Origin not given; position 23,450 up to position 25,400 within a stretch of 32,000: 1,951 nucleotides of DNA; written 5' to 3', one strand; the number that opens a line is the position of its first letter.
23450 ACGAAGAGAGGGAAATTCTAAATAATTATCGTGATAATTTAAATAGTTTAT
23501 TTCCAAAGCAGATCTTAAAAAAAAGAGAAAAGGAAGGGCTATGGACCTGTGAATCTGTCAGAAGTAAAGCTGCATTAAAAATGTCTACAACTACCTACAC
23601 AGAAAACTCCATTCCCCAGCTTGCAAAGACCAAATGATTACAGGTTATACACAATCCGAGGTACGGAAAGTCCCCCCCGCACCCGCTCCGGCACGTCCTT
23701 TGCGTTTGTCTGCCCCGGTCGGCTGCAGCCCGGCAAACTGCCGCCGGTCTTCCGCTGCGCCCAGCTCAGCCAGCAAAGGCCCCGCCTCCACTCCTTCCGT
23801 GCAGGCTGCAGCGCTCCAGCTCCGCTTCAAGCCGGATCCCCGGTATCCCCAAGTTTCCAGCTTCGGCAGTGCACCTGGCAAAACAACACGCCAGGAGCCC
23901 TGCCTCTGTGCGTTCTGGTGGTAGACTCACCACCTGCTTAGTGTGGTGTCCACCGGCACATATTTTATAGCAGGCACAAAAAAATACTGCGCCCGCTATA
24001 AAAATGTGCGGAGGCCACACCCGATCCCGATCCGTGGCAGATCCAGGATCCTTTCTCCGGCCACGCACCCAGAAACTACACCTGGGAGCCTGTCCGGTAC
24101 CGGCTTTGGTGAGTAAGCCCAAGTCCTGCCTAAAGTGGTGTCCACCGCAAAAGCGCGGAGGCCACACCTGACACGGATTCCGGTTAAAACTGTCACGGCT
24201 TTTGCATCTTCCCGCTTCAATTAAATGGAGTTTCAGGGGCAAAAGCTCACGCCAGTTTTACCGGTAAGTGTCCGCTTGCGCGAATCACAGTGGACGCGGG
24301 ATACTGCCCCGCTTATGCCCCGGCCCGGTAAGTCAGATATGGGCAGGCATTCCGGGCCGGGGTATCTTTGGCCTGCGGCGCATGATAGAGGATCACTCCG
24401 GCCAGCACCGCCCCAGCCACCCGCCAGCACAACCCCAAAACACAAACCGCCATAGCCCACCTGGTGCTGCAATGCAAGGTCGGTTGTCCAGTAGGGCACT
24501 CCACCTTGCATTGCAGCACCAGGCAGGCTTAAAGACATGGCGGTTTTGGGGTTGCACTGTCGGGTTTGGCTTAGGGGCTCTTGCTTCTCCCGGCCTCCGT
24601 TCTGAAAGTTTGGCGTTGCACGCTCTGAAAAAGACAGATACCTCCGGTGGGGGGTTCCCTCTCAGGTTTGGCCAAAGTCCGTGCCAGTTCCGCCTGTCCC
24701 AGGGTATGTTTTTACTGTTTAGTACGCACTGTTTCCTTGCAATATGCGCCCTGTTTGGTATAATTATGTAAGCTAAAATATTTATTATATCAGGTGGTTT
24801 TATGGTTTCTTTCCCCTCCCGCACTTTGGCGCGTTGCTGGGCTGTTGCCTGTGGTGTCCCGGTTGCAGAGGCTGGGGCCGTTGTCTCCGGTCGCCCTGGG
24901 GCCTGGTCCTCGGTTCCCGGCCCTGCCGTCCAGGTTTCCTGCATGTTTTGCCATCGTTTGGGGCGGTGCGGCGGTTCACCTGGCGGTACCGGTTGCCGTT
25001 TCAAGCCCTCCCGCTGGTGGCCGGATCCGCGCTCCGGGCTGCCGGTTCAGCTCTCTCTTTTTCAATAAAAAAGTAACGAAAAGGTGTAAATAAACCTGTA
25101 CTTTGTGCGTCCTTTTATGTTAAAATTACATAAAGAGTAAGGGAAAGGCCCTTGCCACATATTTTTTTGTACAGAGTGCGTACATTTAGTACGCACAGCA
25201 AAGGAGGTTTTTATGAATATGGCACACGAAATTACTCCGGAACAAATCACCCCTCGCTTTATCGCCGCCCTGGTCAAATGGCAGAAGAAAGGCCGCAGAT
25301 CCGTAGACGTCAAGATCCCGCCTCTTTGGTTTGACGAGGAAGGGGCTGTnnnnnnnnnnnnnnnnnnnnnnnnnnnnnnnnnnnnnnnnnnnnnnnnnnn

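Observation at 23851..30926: ~514-bp, ~98% identical inverted repeats bracket a 6-kb module that carries its own serine recombinase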

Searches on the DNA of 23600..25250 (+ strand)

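Call 10: search_dna_similar(query=window:23851-24364:+, collection=plasmids, mode=distant, max_rows=30)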
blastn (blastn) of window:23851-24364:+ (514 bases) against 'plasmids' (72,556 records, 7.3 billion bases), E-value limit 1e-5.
No match.

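Call 11: search_dna_similar(query=window:23851-24364:+, collection=phages, mode=distant, max_rows=30)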
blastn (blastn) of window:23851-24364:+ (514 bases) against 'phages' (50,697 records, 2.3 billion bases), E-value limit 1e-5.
No match.

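Call 38: search_rna_families(source=window, start=23600, end=25250, threshold=evalue, max_evalue=10)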
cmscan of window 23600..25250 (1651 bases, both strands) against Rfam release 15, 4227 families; matches with E-value up to 10: 6.
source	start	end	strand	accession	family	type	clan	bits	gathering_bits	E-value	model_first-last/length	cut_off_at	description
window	24450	24533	-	RF03349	mir-3151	Gene; miRNA;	-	30.8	83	0.0085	1-85/85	no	mir-3151 microRNA precursor family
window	24460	24523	+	RF03349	mir-3151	Gene; miRNA;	-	29.8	83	0.015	1-85/85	no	mir-3151 microRNA precursor family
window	24438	24533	+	RF00127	t44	Gene; sRNA;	-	19.5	44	0.56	1-95/95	no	t44 RNA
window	24461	24522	+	RF00667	mir-33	Gene; miRNA;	-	19.1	50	0.36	11-59/69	no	mir-33 microRNA precursor family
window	23945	24017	-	RF03758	mir-2756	Gene; miRNA;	-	16.9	61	3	1-78/78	no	mir-2756 microRNA precursor family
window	24544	24736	+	RF02042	HOTTIP_3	Gene; lncRNA;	-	8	50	4.2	1-353/353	no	HOXA transcript at the distal tip, conserved region 3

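Call 89: build_rna_model(alignment_id=A7)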
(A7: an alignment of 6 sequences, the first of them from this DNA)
Model R1 built from alignment A7 (6 sequences, 98 columns); structure: RNAalifold consensus.
model positions 86; base pairs 17; branch points 0; effective number of sequences 3.06; information 0.661 bits per position. Calibrated on 0.2 Mb of random sequence (short: E-values are rough).
structure used (alignment columns):
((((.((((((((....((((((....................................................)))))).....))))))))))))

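Call 90: search_with_rna_model(model_id=R1, sources=[window, L001, L006, L008, L009, L012, L014, L015, L018, L019, L010, L011], max_evalue=1)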
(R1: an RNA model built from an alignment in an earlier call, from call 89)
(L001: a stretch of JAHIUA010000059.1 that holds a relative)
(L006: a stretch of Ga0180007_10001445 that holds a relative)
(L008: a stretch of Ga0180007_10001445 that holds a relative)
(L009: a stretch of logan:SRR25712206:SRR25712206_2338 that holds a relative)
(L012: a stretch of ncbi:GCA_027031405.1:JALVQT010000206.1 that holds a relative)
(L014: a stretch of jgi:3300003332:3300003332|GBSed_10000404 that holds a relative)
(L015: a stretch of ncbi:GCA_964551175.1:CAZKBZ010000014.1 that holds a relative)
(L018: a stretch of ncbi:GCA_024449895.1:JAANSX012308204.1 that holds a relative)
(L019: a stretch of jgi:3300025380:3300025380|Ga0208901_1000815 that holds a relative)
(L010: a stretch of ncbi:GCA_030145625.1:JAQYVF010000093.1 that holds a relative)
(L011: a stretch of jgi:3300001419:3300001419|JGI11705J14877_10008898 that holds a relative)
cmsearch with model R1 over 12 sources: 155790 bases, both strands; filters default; matches with E-value up to 1: 14.
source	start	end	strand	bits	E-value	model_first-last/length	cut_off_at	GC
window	24180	24264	+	94.9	2.3e-20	1-86/86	no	0.48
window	30512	30596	-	94.9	2.3e-20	1-86/86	no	0.48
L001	5251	5335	+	92.2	1.1e-19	1-86/86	no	0.46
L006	307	391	-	92.2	1.1e-19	1-86/86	no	0.46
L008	13155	13239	+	84.5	7.8e-18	1-86/86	no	0.51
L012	6722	6818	-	69.1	4.5e-14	1-86/86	no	0.75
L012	7029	7106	-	58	2.2e-11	1-86/86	no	0.71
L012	6954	7024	-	56.8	4.5e-11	7-80/86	no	0.68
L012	11756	11841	+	37.7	2e-06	1-86/86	no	0.62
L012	11623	11706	+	31.6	5.8e-05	1-86/86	no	0.69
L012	6375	6560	-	22.4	0.01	1-86/86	no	0.62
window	24180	24264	-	18.7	0.081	1-86/86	no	0.48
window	30512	30596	+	18.7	0.081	1-86/86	no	0.48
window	21326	21406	+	17.2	0.19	1-86/86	no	0.42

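Call 105: search_with_rna_model(model_id=R1, sources=[L024, L025, L026, L003, L009], max_evalue=1)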
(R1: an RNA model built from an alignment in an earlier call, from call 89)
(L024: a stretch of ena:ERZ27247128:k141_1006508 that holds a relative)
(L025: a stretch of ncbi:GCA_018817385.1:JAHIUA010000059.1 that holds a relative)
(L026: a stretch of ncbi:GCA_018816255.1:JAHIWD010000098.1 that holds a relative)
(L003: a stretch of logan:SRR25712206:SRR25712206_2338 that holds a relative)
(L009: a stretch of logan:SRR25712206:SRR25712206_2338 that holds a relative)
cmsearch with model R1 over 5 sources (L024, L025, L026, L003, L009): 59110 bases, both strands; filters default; matches with E-value up to 1: 4.
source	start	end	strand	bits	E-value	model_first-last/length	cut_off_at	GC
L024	9379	9463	+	92.2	4.1e-20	1-86/86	no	0.46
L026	4043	4127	+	92.2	4.1e-20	1-86/86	no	0.46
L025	5536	5620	-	84.5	3e-18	1-86/86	no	0.51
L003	8943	9023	+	17.2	0.07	1-86/86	no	0.42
